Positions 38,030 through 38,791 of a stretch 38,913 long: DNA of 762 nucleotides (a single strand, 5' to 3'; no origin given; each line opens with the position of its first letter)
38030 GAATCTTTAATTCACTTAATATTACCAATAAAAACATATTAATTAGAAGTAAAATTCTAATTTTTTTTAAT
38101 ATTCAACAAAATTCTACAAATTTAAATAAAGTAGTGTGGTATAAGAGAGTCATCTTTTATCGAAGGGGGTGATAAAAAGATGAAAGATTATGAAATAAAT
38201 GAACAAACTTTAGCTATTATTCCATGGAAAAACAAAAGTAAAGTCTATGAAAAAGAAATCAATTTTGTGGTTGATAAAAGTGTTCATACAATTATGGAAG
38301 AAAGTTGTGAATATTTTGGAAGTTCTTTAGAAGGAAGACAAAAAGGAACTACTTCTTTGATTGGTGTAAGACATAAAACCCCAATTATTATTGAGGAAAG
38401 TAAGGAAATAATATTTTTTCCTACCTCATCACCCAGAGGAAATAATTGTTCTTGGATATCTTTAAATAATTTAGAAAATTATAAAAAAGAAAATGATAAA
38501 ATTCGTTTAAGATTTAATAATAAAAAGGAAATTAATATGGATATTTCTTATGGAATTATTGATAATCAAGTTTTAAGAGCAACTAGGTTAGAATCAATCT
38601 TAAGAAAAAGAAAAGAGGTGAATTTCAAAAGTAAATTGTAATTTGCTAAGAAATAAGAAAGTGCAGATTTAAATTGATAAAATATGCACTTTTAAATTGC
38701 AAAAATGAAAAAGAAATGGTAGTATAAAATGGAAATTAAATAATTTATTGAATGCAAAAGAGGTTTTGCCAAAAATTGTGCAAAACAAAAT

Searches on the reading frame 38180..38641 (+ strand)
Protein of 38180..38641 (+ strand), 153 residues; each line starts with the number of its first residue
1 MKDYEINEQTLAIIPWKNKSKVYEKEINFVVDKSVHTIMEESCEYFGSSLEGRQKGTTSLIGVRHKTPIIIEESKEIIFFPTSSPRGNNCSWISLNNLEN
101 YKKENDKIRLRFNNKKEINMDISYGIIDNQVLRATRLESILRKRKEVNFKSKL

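Call 25: search_protein_families(library=pfam, proteins=[window:38180-38641:+], max_evalue=0.01)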
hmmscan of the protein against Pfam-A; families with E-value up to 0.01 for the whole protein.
window:38180-38641:+ (153 aa): 1 family
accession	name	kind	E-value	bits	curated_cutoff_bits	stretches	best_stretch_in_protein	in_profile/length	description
PF06338.17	ComK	-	2.1e-43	148.1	22.3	1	2-145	2-151/152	ComK protein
